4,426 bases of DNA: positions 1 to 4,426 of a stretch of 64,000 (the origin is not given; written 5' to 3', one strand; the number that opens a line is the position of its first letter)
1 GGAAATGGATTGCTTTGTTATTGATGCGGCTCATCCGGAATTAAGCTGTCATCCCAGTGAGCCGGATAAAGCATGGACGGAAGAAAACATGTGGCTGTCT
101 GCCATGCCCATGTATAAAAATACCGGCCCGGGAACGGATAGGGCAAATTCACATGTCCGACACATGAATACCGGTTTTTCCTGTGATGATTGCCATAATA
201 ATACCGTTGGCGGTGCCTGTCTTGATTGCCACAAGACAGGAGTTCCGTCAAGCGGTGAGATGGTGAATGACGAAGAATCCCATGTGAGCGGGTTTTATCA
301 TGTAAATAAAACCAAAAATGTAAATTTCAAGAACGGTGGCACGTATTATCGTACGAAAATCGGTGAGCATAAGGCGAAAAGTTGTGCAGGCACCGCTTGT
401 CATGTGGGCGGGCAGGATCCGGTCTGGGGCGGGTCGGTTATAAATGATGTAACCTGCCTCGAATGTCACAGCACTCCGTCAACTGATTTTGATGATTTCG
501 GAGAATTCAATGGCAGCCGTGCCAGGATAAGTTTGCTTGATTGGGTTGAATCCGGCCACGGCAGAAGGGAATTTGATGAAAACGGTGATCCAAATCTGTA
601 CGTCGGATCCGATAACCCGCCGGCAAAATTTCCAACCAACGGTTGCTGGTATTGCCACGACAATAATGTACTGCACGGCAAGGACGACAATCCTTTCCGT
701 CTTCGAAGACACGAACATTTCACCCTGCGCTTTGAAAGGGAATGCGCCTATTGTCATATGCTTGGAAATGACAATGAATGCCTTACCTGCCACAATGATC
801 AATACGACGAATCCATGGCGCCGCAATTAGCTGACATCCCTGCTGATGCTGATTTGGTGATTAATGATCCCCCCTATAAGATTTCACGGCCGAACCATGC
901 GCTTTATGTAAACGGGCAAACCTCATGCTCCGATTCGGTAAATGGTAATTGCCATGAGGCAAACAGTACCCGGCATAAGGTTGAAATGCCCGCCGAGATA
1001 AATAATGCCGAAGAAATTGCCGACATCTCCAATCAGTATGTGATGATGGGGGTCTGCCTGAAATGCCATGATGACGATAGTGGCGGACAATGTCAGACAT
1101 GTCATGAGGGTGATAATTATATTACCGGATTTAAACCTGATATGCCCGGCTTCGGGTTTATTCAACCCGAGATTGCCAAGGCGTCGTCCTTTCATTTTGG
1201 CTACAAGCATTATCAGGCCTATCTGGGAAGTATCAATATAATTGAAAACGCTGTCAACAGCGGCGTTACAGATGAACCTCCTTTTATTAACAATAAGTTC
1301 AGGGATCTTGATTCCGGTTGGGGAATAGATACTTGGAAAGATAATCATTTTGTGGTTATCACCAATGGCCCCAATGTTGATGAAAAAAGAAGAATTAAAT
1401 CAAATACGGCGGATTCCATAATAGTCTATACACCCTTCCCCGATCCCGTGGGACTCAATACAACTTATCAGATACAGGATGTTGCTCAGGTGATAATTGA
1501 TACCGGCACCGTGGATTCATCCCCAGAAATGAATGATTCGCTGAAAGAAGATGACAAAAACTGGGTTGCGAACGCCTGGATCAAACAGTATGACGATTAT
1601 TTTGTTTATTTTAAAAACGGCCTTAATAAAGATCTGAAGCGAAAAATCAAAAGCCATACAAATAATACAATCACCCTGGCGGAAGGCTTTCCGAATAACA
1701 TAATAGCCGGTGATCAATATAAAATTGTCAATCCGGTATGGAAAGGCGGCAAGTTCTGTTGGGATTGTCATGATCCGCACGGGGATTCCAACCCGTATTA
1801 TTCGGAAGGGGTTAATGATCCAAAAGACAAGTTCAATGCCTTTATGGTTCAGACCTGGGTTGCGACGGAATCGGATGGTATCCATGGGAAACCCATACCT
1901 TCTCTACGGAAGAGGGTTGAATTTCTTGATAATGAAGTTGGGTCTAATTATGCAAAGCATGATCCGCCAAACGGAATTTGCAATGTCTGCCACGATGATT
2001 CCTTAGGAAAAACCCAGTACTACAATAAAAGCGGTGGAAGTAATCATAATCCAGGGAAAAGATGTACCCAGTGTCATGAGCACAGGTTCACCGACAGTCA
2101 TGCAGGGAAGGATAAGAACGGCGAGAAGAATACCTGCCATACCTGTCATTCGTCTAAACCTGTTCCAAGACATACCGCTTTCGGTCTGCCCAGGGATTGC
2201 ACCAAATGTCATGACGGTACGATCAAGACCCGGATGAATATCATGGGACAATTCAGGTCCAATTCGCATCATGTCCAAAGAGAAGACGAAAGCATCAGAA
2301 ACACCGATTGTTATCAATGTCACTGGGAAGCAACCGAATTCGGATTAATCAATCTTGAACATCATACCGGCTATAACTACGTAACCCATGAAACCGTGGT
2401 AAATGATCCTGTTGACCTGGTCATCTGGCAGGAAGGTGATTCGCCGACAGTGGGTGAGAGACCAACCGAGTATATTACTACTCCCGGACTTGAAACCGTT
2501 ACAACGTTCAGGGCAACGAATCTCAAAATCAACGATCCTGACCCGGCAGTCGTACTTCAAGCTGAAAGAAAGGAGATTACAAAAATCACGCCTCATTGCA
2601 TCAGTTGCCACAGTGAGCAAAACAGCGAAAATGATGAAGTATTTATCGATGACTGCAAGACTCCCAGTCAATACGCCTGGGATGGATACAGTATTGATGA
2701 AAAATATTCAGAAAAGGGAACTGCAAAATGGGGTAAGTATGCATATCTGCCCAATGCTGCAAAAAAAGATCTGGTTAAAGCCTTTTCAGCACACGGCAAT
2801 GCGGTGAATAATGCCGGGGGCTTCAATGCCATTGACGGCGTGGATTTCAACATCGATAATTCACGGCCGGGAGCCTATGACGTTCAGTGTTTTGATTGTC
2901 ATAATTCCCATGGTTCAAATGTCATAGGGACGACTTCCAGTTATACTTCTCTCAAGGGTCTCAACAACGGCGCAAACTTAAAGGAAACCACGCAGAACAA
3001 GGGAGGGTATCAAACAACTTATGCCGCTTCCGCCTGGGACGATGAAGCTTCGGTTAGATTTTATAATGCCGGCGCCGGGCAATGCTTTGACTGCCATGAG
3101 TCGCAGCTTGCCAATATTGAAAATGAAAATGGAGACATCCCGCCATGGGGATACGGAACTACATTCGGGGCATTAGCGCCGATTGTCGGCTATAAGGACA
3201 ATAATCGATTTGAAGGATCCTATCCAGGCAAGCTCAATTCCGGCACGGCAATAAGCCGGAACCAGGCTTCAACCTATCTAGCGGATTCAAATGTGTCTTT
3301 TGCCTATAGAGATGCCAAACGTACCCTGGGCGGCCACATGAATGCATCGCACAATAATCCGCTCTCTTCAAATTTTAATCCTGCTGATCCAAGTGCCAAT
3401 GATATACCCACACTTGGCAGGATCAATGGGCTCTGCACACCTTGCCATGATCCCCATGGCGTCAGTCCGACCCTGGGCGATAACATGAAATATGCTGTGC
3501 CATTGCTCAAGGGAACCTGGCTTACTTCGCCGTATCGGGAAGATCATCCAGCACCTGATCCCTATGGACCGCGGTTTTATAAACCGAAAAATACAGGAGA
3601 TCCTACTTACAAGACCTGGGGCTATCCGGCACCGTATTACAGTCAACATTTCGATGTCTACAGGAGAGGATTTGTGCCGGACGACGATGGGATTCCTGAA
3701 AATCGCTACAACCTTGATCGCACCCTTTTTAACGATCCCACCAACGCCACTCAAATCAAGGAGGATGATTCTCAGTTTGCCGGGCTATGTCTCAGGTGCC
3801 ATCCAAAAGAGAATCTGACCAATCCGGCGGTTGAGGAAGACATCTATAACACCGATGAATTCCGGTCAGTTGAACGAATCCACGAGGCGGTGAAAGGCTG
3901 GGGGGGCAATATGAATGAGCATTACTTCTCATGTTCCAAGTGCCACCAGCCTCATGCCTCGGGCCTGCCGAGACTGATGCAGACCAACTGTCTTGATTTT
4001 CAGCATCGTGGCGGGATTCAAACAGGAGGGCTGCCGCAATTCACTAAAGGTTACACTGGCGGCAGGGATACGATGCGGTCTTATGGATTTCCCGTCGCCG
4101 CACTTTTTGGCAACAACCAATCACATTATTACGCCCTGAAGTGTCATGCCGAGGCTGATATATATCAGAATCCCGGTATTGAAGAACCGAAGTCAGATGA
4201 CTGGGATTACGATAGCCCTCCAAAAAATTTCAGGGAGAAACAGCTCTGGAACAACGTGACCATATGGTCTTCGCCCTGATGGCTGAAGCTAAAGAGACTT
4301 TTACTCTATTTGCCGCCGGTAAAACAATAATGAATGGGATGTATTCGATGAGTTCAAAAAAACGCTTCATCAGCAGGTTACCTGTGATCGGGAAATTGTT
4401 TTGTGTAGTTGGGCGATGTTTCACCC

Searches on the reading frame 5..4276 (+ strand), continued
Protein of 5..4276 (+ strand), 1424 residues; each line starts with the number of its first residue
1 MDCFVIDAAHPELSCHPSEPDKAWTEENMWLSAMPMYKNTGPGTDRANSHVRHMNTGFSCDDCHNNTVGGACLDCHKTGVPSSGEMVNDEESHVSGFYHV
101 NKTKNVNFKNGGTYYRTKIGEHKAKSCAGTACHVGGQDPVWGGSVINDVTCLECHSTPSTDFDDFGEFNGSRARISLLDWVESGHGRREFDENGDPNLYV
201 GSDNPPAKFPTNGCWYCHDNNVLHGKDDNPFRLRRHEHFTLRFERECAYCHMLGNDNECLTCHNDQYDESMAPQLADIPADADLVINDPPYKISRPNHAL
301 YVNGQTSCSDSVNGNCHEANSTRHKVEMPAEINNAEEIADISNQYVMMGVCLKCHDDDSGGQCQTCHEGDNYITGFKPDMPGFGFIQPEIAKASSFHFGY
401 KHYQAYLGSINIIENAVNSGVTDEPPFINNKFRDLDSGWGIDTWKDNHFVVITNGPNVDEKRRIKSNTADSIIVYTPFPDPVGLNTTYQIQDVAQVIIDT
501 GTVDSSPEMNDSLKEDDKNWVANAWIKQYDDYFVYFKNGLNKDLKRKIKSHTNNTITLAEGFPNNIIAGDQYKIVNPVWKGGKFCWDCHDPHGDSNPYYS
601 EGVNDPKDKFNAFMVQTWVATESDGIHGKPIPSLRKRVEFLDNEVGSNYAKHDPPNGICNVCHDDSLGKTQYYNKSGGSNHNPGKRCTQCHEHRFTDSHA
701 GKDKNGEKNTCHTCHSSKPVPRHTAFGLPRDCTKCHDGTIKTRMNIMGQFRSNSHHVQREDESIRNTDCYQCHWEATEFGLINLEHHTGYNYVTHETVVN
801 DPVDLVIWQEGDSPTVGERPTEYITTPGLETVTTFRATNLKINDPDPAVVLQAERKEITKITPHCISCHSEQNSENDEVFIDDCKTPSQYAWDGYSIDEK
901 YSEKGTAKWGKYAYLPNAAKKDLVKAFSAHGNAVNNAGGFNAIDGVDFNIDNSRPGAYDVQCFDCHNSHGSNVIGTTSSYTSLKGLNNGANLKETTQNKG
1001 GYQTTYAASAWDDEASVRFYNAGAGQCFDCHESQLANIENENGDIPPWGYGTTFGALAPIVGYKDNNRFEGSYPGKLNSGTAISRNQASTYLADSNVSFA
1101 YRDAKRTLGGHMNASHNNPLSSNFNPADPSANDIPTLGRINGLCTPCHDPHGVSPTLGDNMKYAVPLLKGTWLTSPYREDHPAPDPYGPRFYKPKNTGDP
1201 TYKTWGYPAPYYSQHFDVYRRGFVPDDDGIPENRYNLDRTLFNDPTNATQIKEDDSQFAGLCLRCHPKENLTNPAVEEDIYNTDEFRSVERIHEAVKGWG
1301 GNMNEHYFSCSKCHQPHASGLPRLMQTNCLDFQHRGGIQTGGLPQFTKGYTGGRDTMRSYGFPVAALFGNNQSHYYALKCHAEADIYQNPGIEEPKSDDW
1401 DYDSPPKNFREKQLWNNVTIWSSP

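Call 47: find_encoding_contigs(protein=P0168, flank=10000, max_places=3)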
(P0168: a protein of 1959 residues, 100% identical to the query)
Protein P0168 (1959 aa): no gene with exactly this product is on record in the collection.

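Call 48: find_encoding_contigs(protein=P0169, flank=10000, max_places=3)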
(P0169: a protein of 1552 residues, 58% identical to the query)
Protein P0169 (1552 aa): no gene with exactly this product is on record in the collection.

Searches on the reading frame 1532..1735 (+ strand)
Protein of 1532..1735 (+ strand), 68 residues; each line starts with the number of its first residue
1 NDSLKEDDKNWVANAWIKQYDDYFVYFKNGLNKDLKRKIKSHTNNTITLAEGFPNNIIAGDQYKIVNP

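Call 11: search_protein_families(library=pfam, proteins=[window:1532-1735:+], max_evalue=10)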
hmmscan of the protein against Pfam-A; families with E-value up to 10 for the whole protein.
seq(68 aa): 1 family
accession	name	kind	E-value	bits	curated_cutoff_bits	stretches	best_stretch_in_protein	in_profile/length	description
PF09356.15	Phage_BR0599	-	3.3e-05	24.6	22.9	1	25-66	8-50/80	Phage conserved hypothetical protein BR0599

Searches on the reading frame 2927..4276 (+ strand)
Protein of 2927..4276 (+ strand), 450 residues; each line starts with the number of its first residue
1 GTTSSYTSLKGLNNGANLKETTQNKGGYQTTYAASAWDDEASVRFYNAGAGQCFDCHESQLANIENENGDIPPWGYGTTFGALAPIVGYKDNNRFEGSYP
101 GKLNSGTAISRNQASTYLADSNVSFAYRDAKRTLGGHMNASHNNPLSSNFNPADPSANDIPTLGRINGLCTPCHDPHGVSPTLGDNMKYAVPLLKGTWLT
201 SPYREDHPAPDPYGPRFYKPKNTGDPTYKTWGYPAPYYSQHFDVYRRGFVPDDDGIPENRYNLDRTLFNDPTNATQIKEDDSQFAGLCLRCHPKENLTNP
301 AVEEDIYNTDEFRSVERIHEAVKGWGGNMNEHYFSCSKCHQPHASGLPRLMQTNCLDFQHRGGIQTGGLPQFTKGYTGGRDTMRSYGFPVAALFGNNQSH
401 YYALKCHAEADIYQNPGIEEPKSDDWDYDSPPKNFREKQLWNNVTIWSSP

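Call 54: find_related_loci(query=A4, collection=genome_contigs, flank=10000)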
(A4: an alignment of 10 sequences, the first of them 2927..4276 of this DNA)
Query A4 (450 aa) in genome_contigs; peptide patterns used: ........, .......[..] (x = any residue, [..] = any of these).
303 stretches matched a pattern; 255 encode a relative of the query (tblastn E <= 1e-3); the best 80 are kept; 80 distinct loci.
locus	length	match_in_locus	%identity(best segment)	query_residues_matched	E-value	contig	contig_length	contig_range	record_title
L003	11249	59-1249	52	1-447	3e-129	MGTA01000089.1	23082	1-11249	MAG: Deltaproteobacteria bacterium RIFOXYD12_FULL_50_9 rifoxyd3_full_scaffold_1818, whole genome shotgun sequence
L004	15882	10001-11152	49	1-447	1e-121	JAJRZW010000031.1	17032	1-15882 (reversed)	MAG: Deltaproteobacteria bacterium isolate Dive96_bin4.234 k141_1755858, whole genome shotgun sequence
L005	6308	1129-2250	48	1-447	7e-120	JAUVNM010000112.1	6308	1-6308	MAG: Gammaproteobacteria bacterium isolate CSMAG_610 CSMAG_610_k141_509646_length_6308_cov_7.0000, whole genome shotgun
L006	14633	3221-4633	41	1-447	9e-95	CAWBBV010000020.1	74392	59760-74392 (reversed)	MAG: uncultured delta proteobacterium isolate MFD02832.bin.1.176 genome assembly, contig: contig_11491, whole genome sho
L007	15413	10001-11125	43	1-431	8e-95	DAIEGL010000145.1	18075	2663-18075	MAG TPA_asm: Geobacter sp. isolate clean984 k141_892178, whole genome shotgun sequence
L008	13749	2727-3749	47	1-370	1e-93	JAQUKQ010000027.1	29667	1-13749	MAG: Desulfobulbaceae bacterium isolate STD1_110 NODE_3196_length_29667_cov_5.295498_Sandtown_D1, whole genome shotgun s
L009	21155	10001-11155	43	1-447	6e-93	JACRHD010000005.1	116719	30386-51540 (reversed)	MAG: Nitrospirae bacterium isolate NC_groundwater_1768_Pr3_B-0.1um_50_19 SR-2_scaffold_141_177122, whole genome shotgun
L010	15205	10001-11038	46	3-370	7e-92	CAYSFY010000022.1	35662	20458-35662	MAG TPA_asm: uncultured Desulfobulbia bacterium isolate binchicken_co266_32 genome assembly, contig: NODE_2077_length_35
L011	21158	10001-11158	42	1-447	9e-92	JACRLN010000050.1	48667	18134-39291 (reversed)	MAG: Nitrospirae bacterium isolate NC_groundwater_1882_Pr3_B-0.1um_42_111 SR2-18-B1_coassembly_358520, whole genome shot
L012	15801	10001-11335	40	1-447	4e-91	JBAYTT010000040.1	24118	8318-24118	MAG: Pelobacteraceae bacterium isolate SO_2016_LW3_15 scaffold03039_LW162_2016, whole genome shotgun sequence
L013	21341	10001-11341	40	1-447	1e-90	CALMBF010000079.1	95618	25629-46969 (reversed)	MAG TPA_asm: uncultured Geobacter sp. isolate SRR5215464_bin.112_CONCOCT_v1.1_MAG genome assembly, contig: ERZ781360.24,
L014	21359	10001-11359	40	1-450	1e-90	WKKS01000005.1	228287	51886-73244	MAG: Geobacter sp. isolate H7geo H7geo_contig_5, whole genome shotgun sequence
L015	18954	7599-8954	40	1-450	1e-90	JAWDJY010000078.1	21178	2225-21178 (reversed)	MAG: Geobacteraceae bacterium isolate SKOL NODE_92_length_21178_cov_4.134483, whole genome shotgun sequence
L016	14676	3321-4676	41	1-448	1e-90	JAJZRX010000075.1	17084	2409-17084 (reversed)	MAG: Deltaproteobacteria bacterium isolate SKS3.bin12 NODE_5231_length_17084_cov_3.155393, whole genome shotgun sequence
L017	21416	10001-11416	41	1-447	2e-90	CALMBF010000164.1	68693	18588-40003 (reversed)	MAG TPA_asm: uncultured Geobacter sp. isolate SRR5215464_bin.112_CONCOCT_v1.1_MAG genome assembly, contig: ERZ781360.51,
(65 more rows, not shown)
